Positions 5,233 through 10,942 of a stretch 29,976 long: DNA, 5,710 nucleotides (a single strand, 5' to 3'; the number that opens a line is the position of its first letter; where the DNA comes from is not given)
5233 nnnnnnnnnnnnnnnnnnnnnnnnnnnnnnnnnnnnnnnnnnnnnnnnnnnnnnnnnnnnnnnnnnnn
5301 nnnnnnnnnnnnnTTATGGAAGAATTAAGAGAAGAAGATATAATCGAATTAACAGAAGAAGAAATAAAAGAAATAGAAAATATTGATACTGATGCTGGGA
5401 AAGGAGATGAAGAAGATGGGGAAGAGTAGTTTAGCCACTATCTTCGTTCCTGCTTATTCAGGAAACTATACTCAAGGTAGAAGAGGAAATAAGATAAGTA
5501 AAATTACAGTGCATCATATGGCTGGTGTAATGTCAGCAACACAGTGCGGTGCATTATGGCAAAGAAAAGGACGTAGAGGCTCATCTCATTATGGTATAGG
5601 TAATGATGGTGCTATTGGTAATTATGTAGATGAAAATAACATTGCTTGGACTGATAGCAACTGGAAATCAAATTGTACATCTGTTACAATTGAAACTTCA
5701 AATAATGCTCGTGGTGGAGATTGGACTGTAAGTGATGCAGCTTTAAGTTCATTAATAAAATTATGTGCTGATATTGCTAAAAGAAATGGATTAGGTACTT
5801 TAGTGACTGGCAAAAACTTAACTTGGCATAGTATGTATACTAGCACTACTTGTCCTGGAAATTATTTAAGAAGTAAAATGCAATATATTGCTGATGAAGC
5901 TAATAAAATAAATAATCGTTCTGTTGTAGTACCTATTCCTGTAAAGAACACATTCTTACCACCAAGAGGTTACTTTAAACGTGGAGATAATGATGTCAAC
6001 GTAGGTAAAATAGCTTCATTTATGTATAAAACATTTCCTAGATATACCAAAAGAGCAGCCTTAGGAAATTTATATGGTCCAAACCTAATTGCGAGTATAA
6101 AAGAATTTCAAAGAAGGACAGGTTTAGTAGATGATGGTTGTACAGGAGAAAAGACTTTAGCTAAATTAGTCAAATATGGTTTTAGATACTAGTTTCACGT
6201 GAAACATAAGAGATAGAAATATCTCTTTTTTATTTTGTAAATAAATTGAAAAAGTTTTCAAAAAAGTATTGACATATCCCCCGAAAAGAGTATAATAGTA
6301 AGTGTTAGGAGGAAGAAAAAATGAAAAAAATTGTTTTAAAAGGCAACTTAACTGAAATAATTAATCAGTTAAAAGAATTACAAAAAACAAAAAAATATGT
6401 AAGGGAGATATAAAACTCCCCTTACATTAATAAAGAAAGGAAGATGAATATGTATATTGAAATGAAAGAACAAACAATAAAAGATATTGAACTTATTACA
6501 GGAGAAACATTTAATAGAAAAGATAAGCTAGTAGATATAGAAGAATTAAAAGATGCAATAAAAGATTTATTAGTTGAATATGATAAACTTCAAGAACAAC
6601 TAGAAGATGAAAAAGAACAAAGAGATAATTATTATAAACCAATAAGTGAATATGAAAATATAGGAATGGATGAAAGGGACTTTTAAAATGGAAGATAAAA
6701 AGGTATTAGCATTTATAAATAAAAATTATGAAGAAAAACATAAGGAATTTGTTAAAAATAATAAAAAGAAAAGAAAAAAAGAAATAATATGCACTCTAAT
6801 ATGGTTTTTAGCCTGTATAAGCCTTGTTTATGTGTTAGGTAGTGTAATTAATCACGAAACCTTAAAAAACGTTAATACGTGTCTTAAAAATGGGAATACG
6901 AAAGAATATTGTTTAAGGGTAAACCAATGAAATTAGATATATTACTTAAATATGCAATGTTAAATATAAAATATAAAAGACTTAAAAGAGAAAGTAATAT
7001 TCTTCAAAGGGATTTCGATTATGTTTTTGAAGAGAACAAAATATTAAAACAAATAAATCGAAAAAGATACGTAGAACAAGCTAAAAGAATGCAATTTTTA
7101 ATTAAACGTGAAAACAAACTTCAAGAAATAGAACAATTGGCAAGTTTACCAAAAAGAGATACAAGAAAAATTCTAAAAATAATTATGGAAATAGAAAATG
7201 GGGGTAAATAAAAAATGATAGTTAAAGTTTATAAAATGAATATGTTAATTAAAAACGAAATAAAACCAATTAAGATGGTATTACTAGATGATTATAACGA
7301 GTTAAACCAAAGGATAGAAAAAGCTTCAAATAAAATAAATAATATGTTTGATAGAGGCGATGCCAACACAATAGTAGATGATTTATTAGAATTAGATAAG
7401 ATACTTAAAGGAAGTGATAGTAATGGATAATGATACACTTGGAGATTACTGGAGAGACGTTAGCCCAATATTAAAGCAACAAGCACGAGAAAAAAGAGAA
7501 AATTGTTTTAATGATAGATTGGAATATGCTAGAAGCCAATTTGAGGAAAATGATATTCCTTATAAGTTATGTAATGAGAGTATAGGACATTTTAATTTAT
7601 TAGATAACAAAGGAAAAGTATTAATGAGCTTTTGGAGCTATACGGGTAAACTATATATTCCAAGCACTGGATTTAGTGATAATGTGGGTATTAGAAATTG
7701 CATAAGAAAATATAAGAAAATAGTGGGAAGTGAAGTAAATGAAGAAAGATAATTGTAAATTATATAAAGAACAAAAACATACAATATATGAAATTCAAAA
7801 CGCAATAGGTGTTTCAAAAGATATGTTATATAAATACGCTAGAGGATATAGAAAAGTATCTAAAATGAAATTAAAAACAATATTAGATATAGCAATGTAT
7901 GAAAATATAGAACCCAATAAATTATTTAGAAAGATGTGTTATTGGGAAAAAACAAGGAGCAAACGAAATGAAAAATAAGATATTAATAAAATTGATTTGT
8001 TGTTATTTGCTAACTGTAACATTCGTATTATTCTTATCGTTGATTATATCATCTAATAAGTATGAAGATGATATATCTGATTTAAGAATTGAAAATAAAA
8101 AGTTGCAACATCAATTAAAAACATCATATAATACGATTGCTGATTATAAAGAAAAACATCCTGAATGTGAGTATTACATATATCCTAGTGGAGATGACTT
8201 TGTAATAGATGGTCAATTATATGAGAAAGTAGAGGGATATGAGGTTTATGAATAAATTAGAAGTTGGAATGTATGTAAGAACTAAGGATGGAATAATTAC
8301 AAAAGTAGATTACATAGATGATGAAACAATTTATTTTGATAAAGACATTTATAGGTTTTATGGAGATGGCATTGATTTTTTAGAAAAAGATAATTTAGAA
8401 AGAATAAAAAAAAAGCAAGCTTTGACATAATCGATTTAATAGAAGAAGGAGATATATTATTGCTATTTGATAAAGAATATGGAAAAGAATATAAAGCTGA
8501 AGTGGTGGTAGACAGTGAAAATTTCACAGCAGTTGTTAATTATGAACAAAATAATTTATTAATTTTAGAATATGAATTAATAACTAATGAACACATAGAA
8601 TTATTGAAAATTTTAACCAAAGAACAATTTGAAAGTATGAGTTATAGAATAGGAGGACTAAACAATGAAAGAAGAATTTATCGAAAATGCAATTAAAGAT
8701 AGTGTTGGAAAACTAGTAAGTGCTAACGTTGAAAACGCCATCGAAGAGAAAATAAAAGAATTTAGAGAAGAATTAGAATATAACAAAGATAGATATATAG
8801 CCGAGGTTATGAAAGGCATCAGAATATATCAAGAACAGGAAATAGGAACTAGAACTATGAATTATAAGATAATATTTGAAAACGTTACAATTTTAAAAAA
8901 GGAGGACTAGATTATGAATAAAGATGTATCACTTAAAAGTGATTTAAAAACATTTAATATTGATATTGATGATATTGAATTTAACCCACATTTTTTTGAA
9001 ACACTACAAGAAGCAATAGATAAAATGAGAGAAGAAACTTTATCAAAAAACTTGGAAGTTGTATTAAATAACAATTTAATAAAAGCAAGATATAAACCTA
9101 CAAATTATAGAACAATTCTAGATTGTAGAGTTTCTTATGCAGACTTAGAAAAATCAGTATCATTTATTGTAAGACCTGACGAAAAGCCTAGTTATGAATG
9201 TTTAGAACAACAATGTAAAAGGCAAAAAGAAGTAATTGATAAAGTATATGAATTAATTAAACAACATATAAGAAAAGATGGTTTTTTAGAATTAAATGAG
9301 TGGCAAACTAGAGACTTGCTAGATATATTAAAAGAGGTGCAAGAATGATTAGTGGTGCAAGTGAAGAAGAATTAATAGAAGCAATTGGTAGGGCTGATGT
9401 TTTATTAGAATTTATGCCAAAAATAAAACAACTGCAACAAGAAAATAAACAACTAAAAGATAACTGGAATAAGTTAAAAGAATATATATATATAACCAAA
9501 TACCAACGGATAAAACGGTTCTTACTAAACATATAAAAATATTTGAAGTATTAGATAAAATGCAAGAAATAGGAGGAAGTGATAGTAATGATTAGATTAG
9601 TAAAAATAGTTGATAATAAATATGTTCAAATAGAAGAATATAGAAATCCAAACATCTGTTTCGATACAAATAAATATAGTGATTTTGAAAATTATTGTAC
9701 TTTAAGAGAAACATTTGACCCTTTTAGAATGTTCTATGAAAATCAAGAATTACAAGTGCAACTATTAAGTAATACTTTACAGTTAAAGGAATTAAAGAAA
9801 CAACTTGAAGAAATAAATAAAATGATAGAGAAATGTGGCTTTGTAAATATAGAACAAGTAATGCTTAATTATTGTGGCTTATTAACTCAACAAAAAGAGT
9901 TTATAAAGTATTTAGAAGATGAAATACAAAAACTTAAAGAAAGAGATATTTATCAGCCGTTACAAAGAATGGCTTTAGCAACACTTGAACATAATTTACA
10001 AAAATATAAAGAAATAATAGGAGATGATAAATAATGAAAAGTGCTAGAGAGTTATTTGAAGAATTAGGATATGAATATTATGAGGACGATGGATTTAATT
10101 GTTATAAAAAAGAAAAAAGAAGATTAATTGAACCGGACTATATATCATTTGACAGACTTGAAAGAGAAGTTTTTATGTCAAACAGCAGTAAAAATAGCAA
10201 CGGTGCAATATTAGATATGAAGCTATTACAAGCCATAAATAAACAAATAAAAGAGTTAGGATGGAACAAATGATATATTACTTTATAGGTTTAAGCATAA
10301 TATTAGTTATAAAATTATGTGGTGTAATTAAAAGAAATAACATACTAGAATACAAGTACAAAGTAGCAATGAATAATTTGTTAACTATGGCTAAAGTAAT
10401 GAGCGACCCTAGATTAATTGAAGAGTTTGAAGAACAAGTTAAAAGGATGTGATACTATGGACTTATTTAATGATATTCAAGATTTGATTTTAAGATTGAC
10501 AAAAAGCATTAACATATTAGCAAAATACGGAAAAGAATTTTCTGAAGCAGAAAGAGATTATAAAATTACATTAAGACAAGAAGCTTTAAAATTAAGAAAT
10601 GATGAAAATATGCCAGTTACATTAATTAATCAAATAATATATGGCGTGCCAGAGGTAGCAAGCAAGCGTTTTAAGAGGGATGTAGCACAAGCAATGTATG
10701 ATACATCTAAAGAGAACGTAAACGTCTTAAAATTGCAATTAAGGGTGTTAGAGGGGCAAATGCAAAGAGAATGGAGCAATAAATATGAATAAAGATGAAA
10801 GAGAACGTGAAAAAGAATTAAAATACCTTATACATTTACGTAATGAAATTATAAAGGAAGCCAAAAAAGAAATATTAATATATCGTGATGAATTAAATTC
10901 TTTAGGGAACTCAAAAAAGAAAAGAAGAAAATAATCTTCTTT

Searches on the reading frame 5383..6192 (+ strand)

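Call 61: search_protein_families(library=phrogs, proteins=[window:5383-6192:+], max_evalue=0.001)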
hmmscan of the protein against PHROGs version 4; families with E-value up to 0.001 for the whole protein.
window:5383-6192:+ (269 aa): 20 families
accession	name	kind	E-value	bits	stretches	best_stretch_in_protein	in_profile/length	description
phrog_7698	-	lysis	1.2e-46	161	1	28-181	14-161/316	endolysin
phrog_19265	-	unknown function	9.8e-35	121.6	1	21-178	7-161/293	-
phrog_14048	-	lysis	1.4e-32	114.6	1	25-171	17-168/305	endolysin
phrog_833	-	lysis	6.5e-21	76.3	1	25-176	17-177/294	endolysin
phrog_20388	-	lysis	2.3e-20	74.1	1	10-175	182-357/527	endolysin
phrog_1794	-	lysis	1.4e-18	68.4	1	28-182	45-204/336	amidase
phrog_1493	-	lysis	9.8e-18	65.5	1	30-264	26-307/394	endolysin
phrog_670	-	lysis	7.1e-13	49.3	1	29-162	102-237/596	endolysin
phrog_9611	-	lysis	2.6e-12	47.8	1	35-167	20-157/246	endolysin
phrog_2338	-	lysis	4.3e-10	40.5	1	28-177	17-174/346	endolysin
phrog_23582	-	unknown function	6.2e-09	36.4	0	31-131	372-469/565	-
phrog_1512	-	lysis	2.9e-08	35.1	1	192-267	172-247/314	endolysin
phrog_4018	-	lysis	7.6e-08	33.4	1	20-176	13-156/285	amidase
phrog_2649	-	lysis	8.7e-07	30.1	1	192-264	169-237/261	endolysin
phrog_3393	-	lysis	3.1e-06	28.2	1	32-164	18-144/342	endolysin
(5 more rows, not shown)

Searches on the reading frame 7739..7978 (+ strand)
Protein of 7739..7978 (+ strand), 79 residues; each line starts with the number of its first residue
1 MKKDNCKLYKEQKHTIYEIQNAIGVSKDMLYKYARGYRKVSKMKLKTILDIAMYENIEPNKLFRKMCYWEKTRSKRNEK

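Call 59: search_protein_families(library=phrogs, proteins=[window:7739-7978:+], max_evalue=0.001)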
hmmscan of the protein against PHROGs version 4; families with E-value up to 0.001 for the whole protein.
window:7739-7978:+ (79 aa): 2 families
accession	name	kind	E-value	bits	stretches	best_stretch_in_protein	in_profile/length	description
phrog_8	-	transcription regulation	0.00012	22.7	1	8-60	84-133/346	transcriptional regulator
phrog_1529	-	unknown function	0.00067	20.8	1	7-55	13-60/209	-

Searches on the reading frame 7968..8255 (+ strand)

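Call 59: search_protein_families(library=phrogs, proteins=[window:7968-8255:+], max_evalue=0.001)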
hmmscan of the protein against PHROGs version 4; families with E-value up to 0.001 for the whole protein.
window:7968-8255:+ (95 aa): 1 family
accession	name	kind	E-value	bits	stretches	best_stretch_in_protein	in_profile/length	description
phrog_1027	-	unknown function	0.00045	21.4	1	1-56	10-65/81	-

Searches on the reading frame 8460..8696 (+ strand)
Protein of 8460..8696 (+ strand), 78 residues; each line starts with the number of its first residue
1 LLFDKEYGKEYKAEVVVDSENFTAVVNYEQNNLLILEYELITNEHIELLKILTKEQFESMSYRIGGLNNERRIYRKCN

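Call 59: search_protein_families(library=phrogs, proteins=[window:8460-8696:+], max_evalue=0.001)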
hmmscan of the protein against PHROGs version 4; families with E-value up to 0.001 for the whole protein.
window:8460-8696:+ (78 aa): 1 family
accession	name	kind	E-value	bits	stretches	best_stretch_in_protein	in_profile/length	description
phrog_34059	-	unknown function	8.4e-05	23.4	1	13-59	17-65/131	-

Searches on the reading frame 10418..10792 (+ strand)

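Call 60: search_protein_families(library=phrogs, proteins=[window:10418-10792:+], max_evalue=0.001)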
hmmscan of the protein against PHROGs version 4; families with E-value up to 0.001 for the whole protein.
window:10418-10792:+ (124 aa): 1 family
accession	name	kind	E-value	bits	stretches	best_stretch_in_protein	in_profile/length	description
phrog_1389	-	unknown function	6.7e-19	69.1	1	16-121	13-115/122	-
